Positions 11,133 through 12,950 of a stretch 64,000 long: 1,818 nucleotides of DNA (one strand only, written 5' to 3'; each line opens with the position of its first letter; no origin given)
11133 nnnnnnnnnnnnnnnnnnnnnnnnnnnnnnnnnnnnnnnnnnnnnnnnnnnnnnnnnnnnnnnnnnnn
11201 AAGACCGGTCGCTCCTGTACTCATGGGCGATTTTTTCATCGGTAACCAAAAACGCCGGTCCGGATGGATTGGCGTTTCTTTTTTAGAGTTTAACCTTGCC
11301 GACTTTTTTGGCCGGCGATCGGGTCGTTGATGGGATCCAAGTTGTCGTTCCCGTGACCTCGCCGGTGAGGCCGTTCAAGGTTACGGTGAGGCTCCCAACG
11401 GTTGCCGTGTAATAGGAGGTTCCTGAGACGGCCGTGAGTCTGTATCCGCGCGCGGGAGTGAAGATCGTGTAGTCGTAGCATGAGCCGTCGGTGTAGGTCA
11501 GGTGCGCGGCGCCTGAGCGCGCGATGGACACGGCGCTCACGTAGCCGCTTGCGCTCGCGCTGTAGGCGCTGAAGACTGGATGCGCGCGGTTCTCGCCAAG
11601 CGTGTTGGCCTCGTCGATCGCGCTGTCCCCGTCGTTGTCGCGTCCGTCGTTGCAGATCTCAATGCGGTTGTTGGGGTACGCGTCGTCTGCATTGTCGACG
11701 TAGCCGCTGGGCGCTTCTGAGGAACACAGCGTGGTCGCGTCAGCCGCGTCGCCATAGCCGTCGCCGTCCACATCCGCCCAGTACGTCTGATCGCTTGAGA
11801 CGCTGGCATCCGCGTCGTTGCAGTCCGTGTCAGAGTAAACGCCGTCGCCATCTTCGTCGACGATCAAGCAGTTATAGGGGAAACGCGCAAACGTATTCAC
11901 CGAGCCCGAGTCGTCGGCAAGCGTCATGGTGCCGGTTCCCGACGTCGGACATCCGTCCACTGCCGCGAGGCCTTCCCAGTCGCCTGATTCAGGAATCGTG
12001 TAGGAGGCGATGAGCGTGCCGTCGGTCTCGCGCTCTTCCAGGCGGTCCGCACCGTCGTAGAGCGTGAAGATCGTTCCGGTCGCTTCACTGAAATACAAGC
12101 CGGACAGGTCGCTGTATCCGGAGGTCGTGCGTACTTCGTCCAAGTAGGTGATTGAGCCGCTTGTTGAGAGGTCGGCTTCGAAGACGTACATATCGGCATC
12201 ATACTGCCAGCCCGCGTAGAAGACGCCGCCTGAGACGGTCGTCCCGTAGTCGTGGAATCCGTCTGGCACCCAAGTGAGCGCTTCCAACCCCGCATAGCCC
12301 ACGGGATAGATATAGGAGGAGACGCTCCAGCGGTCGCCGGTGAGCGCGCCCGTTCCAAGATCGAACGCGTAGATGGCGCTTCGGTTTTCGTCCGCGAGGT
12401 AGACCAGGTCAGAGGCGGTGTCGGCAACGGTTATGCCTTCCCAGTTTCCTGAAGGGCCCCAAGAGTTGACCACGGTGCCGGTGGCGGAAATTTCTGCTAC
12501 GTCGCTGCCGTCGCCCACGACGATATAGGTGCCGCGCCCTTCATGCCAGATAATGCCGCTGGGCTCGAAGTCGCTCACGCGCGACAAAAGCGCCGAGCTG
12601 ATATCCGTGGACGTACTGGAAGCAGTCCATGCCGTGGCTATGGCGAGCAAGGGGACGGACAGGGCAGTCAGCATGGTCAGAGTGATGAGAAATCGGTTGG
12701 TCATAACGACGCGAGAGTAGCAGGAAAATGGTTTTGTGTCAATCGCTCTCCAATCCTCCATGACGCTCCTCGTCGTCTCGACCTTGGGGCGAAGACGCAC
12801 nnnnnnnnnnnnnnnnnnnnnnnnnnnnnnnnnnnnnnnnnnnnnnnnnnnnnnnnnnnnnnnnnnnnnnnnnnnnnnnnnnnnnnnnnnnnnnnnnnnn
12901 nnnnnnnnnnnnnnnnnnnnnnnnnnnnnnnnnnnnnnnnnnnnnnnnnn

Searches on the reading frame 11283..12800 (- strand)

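Call 37: search_protein_families(library=pfam, proteins=[window:11283-12800:-], max_evalue=0.001)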
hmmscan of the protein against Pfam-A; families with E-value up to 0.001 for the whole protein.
window:11283-12800:- (505 aa): 1 family
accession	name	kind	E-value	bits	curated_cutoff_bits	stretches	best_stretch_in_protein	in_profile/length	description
PF06977.17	SdiA-regulated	-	1.4e-07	31.4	21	0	230-282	23-75/249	SdiA-regulated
